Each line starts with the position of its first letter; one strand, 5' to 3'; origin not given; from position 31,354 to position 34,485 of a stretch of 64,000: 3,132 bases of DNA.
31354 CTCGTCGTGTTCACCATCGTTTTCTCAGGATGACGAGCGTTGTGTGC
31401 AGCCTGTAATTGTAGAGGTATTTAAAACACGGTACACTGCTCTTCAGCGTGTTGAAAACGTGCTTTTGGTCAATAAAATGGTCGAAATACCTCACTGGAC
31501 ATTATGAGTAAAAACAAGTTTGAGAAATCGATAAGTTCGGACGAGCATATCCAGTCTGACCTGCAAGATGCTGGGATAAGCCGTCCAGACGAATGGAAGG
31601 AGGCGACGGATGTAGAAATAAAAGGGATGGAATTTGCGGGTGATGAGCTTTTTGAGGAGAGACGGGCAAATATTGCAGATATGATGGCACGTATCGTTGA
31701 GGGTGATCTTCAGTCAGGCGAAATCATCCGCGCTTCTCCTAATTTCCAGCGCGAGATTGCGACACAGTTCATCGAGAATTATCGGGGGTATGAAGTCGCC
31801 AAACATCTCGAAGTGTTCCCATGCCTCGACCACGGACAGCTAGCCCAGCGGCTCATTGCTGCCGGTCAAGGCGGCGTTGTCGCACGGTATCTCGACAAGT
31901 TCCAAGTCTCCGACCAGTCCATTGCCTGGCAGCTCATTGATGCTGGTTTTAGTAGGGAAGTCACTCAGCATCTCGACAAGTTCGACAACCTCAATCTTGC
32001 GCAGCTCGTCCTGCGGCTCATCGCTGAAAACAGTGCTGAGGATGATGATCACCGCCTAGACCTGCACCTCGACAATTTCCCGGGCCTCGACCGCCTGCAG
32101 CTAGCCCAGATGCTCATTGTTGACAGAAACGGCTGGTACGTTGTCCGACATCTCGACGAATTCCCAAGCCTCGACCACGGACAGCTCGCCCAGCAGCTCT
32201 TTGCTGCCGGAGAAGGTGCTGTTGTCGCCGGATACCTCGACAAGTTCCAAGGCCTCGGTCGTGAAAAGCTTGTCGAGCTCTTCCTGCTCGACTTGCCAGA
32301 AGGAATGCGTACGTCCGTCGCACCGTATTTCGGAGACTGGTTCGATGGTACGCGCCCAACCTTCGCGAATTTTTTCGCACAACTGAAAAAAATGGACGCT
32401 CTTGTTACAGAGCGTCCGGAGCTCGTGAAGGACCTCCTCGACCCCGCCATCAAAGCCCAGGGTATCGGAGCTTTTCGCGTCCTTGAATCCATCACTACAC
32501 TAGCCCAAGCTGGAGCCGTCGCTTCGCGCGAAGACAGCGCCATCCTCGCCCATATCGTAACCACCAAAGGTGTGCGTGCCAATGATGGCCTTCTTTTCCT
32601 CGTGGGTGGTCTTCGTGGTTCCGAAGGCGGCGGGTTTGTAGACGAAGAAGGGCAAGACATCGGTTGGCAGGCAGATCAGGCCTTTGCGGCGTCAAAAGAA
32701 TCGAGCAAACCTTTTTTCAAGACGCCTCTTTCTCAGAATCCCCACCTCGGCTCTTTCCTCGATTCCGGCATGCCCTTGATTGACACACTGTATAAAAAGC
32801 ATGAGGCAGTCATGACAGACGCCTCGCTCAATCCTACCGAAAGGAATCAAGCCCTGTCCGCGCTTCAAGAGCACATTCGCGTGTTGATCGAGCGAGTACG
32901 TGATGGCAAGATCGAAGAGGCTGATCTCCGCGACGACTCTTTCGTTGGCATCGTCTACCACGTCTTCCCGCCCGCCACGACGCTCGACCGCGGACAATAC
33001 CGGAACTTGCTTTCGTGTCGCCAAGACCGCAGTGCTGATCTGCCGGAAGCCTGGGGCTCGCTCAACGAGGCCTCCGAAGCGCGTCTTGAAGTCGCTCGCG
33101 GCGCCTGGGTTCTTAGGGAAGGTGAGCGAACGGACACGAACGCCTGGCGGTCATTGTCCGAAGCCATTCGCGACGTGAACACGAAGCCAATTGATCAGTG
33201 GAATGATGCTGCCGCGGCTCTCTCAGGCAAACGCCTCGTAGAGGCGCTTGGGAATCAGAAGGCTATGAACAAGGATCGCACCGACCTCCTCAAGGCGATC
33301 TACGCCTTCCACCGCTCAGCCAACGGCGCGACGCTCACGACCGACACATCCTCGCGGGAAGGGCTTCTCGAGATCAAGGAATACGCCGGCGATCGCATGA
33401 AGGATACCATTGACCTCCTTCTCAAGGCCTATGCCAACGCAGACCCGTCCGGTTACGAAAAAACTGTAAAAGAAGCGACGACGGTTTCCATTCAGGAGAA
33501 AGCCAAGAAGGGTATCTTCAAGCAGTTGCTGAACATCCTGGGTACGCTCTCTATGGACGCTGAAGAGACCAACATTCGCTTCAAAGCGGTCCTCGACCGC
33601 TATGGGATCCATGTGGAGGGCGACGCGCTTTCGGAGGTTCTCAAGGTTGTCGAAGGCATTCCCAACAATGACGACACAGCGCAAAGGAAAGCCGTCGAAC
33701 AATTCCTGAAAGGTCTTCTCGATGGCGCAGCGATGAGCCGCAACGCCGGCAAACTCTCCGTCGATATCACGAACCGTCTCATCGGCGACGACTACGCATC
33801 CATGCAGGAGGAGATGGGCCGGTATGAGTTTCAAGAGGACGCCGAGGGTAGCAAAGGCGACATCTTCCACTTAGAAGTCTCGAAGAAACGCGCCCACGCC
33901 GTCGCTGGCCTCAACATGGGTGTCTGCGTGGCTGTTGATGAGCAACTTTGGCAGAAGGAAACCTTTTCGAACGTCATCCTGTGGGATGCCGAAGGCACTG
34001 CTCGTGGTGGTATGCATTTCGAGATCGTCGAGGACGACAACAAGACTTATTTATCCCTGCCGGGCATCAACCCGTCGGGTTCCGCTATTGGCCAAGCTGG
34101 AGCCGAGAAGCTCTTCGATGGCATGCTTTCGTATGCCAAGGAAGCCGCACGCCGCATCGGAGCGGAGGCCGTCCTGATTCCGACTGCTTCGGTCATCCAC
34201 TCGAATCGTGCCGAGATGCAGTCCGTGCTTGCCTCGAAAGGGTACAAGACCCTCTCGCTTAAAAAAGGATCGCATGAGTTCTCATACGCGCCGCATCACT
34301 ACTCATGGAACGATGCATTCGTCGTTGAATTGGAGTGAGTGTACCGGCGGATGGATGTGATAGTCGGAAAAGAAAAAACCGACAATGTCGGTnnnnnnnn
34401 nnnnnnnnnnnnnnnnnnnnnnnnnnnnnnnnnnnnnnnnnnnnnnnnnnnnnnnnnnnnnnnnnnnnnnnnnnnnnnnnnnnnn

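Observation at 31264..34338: Low-GC island encoding a 944-aa protein with six novel ~28-aa tandem repeats and a possible GNAT-like C-terminus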

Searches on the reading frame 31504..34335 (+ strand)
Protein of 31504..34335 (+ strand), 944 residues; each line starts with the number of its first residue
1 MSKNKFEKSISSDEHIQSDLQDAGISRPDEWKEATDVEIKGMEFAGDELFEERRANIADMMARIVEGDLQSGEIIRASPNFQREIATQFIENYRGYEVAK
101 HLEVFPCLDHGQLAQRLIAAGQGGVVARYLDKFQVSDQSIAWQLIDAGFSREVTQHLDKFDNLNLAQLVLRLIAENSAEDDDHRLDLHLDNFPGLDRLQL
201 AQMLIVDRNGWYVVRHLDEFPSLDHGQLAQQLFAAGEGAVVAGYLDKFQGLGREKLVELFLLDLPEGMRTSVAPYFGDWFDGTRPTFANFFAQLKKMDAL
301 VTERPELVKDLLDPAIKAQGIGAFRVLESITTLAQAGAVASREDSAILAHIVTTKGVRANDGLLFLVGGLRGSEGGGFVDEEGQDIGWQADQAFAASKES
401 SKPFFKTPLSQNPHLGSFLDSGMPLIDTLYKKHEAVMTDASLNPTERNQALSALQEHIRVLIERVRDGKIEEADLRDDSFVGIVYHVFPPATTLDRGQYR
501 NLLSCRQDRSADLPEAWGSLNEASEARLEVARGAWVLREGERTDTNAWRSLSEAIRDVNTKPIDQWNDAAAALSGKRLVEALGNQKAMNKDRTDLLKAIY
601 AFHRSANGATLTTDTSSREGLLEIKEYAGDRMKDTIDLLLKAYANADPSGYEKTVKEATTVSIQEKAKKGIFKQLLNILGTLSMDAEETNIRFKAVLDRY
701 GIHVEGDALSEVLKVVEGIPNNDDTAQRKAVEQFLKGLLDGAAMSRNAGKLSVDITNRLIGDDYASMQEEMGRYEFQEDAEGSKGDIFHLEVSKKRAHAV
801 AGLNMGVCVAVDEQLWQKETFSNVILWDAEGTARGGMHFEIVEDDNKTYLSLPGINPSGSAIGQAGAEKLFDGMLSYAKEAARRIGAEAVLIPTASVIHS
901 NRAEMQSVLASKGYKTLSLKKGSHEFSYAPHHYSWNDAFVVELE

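Call 4: search_protein_families(library=pfam, proteins=[window:31504-34335:+], max_evalue=1)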
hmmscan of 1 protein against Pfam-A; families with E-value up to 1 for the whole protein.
window:31504-34335:+ (944 aa): 1 family
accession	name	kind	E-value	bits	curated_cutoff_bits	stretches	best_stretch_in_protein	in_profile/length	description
PF22445.1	Ssol_1539-like_2nd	-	0.28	11.3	27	1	440-464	22-45/45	Ssol_1539-like, second domain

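Call 5: search_protein_families(library=ncbifam, proteins=[window:31504-34335:+], max_evalue=1)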
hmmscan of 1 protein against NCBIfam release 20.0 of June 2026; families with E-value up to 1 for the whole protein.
window:31504-34335:+ (944 aa): 1 family
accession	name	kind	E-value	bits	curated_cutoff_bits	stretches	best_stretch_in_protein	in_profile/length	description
NF058599.1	KDN-9-PPhBT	equivalog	0.12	12.5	180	1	584-677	54-147/152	3-deoxy-D-glycero-D-galacto-nonulopyranosonate 9-phosphatase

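Call 8: find_homologous_proteins(query=window:31504-34335:+, max_evalue=0.001)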
Query window:31504-34335:+ (944 aa): 3 proteins with E <= 0.001 among 8000 candidates.
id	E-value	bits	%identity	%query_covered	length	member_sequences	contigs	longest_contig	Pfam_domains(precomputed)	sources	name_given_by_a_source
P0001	0.0e+0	2112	100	100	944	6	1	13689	-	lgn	-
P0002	7.2e-158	546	39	75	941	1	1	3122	-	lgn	-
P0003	2.0e-49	187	43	18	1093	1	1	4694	PF24625.2,PF25082.2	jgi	jgi:hypothetical protein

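Call 9: search_solved_structures(query=window:31504-34335:+, max_evalue=10)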
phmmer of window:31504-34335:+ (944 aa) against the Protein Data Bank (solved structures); distinct sequences matched with E-value up to 10: 1.
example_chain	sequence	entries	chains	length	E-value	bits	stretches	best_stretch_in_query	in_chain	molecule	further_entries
7cch_A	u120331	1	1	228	0.18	13.1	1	692-812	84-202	AdeS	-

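Call 13: search_protein_families(library=pfam, proteins=[P0003, P0002], max_evalue=0.1)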
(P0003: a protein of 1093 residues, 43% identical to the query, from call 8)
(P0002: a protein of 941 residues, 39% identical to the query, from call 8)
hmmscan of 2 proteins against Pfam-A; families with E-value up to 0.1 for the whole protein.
P0003 (1093 aa): 4 families
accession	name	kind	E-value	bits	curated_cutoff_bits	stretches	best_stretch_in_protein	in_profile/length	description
PF25082.1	GIPC1_GH2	-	6.2e-06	27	27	0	279-308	27-56/91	GIPC1-3 GH2 domain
PF24625.1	DUF7626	-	1.4e-05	25.2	27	0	319-338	16-35/55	Domain of unknown function (DUF7626)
PF22888.1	FIMAH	-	0.0084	17.1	24.8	0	294-318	28-52/81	FIMAH domain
PF00637.26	Clathrin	-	0.026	14.7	29.6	0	294-344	41-95/143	Region in Clathrin and VPS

P0002 (941 aa): 0 families

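Call 14: find_encoding_contigs(protein=P0001, flank=10000)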
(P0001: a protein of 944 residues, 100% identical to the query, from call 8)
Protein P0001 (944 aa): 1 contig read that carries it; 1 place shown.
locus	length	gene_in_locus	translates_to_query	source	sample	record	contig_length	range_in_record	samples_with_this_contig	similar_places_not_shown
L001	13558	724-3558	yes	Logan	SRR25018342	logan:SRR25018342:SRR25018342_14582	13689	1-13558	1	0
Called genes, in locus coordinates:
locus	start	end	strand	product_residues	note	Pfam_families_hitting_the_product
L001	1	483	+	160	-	?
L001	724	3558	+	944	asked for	-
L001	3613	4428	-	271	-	PF00300:His_Phos_1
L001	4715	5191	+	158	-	PF07681:DoxX, PF04173:DoxD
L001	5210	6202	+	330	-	PF01207:Dus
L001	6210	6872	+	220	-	PF02096:60KD_IMP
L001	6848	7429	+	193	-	PF01145:Band_7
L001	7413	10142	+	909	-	PF00690:Cation_ATPase_N, PF00122:E1-E2_ATPase, PF08282:Hydrolase_3 (faint), PF00702:Hydrolase, PF13246:Cation_ATPase, PF00689:Cation_ATPase_C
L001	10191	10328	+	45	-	-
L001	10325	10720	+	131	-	-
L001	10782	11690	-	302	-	PF12158:DUF3592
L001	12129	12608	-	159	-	-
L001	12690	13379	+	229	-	PF01628:HrcA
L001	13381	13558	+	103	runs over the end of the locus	?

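Call 30: find_encoding_contigs(protein=P0003, flank=10000)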
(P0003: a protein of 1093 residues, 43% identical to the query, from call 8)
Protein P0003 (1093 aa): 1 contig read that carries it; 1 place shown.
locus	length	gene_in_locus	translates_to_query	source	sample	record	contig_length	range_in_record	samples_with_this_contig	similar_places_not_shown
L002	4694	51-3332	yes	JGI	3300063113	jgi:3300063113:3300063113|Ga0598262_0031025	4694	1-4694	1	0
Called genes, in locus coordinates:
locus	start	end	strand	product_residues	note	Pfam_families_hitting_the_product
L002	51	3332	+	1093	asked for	PF25082:GIPC1_GH2 (faint), PF24625:DUF7626 (faint)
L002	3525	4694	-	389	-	?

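Call 31: find_encoding_contigs(protein=P0002, flank=10000)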
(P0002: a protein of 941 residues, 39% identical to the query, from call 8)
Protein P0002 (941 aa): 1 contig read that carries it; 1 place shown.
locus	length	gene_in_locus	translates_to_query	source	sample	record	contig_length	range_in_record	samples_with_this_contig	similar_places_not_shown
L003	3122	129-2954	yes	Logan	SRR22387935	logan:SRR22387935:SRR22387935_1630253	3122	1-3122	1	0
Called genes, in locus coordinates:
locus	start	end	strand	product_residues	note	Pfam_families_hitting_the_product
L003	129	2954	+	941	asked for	-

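Call 37: search_protein_families(library=pfam, alignment_id=A3, max_evalue=0.001)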
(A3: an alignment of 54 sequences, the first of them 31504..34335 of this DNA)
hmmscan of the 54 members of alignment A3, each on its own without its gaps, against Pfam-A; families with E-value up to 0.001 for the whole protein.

A. member 1, window:31504-34335:+ (944 aa): 0 families

B. families by the number of members that match (of 54 scanned): 7 families
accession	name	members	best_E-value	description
PF01903.22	CbiX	1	9.4e-08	CbiX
PF08281.18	Sigma70_r4_2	1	9.8e-06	Sigma-70, region 4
PF07500.19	TFIIS_M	1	7.8e-05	Transcription factor S-II (TFIIS), central domain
PF12530.14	DUF3730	1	0.00012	Focadhesin/RST1, DUF3730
PF21754.2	DacZ_A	1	0.00013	Probable sensor domain DacZ_A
PF01051.27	Rep3_N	1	0.00049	Initiator Replication protein, WH1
PF24035.1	DUF7344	1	0.00059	Domain of unknown function (DUF7344)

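Call 38: find_related_loci(query=A3, collection=genome_contigs, flank=6000)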
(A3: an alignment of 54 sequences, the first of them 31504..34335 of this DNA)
Query A3 (944 aa) in genome_contigs; peptide patterns used: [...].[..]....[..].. (x = any residue, [..] = any of these).
34 stretches matched a pattern; 34 encode a relative of the query (tblastn E <= 1e-3); 34 distinct loci.
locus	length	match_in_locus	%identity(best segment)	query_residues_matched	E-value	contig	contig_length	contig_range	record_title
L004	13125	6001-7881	33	306-941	6e-96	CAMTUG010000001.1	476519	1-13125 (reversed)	MAG: uncultured Parcubacteria group bacterium isolate G01_MAG_00004 genome assembly, contig: G01_MAG_00004_000000000001,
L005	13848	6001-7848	31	311-942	6e-90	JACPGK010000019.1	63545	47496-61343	MAG: Candidatus Kerfeldbacteria bacterium isolate NC_groundwater_385_Ag_B-0.1um_43_29 GD18-4_B1_scaffold_997683, whole g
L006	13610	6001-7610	32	408-943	3e-83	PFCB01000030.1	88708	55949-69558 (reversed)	MAG: Candidatus Magasanikbacteria bacterium CG10_big_fil_rev_8_21_14_0_10_47_10 CG10_8_21_14_0.10_scaffold_457_c, whole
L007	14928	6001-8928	29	46-941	4e-105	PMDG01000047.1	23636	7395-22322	MAG: Candidatus Peregrinibacteria bacterium isolate fen_1329 73.20120700_E2X.343_contig_134475, whole genome shotgun seq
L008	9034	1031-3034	31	244-943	2e-99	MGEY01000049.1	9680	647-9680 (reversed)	MAG: Candidatus Uhrbacteria bacterium RIFOXYA2_FULL_40_9 rifoxya2_full_scaffold_5154, whole genome shotgun sequence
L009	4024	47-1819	30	289-944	2e-80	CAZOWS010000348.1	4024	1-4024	MAG TPA_asm: uncultured Actinomycetota bacterium isolate binchicken_co203_618 genome assembly, contig: k141_1826887, who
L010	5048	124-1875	30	297-941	2e-79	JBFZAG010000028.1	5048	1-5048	MAG: Candidatus Omnitrophota bacterium isolate PPR_0461 k121_4403838, whole genome shotgun sequence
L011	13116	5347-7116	30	294-943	2e-75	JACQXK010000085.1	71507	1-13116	MAG: Candidatus Omnitrophota bacterium isolate NC_groundwater_1513_Pr4_B-0.1um_40_4 SR1-18-B1_scaffold_369453, whole gen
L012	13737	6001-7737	30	305-940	3e-75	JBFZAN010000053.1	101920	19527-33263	MAG: Candidatus Omnitrophota bacterium isolate PPR_0468 PPR_0468.fa_k121_209592, whole genome shotgun sequence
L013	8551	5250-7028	28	275-941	5e-74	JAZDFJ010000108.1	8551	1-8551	MAG: Candidatus Woesearchaeota archaeon isolate MEGAHIT-group-0.204 k141_13580003, whole genome shotgun sequence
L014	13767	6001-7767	28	292-940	1e-71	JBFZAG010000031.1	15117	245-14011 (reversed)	MAG: Candidatus Omnitrophota bacterium isolate PPR_0461 k121_4425001, whole genome shotgun sequence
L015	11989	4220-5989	28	294-942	4e-69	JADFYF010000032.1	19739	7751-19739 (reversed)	MAG: Candidatus Omnitrophota bacterium isolate nDJH6bin18 nDJH6_bin18_NODE_32_length_19739_cov_2.387110, whole genome sh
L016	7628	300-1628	32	477-942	7e-67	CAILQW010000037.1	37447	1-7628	MAG: Candidatus Omnitrophica bacterium isolate AM4_bin-704 genome assembly, contig: bin-704:37/67, whole genome shotgun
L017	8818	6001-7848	27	265-941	2e-72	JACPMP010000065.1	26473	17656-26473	MAG: Candidatus Woesearchaeota archaeon isolate NC_groundwater_552_Ag_S-0.1um_34_16 S35_SO-1_scaffold_204222, whole geno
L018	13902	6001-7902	29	252-941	2e-70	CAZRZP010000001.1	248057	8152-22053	MAG TPA_asm: uncultured Methanosarcinales archaeon isolate SRP200020_co5_201 genome assembly, contig: NODE_34_length_248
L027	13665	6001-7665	27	311-941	4e-54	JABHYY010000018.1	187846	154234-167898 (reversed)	MAG: archaeon isolate SI047_bin70 k141_528016, whole genome shotgun sequence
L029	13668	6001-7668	29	311-940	3e-62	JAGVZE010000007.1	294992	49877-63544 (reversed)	Candidatus Woesearchaeota archaeon isolate RIFCSPLOWO2_12_FULL_46_25 rifcsplowo2_12_scaffold_9, whole genome shotgun seq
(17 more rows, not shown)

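Call 47: predict_structure(alignment_id=A3)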
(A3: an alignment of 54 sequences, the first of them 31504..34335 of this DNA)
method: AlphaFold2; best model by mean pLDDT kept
length: 944 residues; sequences in the alignment: 54
mean_pLDDT: 82.0   pTM: 0.71
mean pLDDT of the five models: 82.0, 81.1, 80.6, 80.3, 79.8
residues with pLDDT >= 90: 451; 70-90: 314; 50-70: 80; < 50: 99
segments of 3 or more residues with pLDDT < 50: 1-11, 23-47, 179-215, 375-379, 381-397
pLDDT, mean of each block of 10 residues (from residue 1): 37 57 45 33 45 71 68 66 82 82 83 92 90 86 86 75 65 54 40 41 40 51 72 76 76 91 94 96 83 94 96 92 90 95 96 86 91 55 45 47 90 95 93 97 97 97 97 94 95 81 94 96 91 91 94 89 81 96 90 96 83 84 89 91 92 84 69 83 75 81 79 86 83 79 56 90 91 90 87 98 90 96 97 97 97 95 91 98 98 93 91 95 89 92 93
secondary structure, 60 per line:
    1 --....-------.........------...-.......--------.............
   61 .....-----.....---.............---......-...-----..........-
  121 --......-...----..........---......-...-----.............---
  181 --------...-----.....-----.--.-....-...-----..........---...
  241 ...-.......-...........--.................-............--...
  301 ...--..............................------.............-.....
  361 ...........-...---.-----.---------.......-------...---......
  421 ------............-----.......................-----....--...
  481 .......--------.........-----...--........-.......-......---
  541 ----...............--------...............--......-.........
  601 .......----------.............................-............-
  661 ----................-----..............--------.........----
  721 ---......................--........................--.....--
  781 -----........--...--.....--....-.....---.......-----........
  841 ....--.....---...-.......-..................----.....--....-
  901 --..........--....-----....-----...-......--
elements in order (helices of 4 or more, strands of 3 or more residues): H3-6 H14-22 H33-39 H48-65 H71-75 H79-91 H95-100 H110-119 H123-128 H137-146 H150-155 H165-177 H197-201 H212-215 H225-234 H238-243 H245-251 H253-263 H266-282 H284-295 H298-303 H306-335 H342-354 H356-371 H395-401 H415-420 H427-438 H444-466 H472-475 H478-487 H496-504 H515-522 E527-530 E532-537 H545-559 H568-582 H585-590 H592-607 H618-646 H648-659 H665-680 H686-699 H708-716 H724-745 H748-771 E774-778 E786-793 H801-805 H808-811 H813-817 E821-827 E833-844 E847-851 E855-857 H859-864 H867-884 E889-893 H896-899 H903-912 E915-918 E924-927 E933-935 E937-942

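Call 53: search_solved_structures(query=A3, max_evalue=10)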
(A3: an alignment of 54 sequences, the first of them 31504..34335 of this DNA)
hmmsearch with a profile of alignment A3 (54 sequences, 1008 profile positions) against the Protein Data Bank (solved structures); distinct sequences matched with E-value up to 10: 3.
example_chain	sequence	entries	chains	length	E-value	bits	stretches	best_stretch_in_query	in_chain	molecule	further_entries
2m2e_A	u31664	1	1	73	0.062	14.8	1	560-612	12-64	DnaJ homolog subfamily C member 2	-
7p1y_BBB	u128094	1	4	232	0.23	12.9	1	299-376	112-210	HD domain-containing protein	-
4q6r_A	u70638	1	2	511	0.35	12.3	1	227-304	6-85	Sphingosine-1-phosphate lyase 1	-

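Call 65: search_protein_families(library=padloc, proteins=[window:31504-34335:+], max_evalue=0.01)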
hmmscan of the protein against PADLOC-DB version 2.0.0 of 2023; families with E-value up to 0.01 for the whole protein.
window:31504-34335:+ (944 aa): 0 families

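Call 66: search_protein_families(library=phrogs, proteins=[window:31504-34335:+], max_evalue=0.01)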
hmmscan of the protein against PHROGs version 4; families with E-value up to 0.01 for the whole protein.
window:31504-34335:+ (944 aa): 0 families
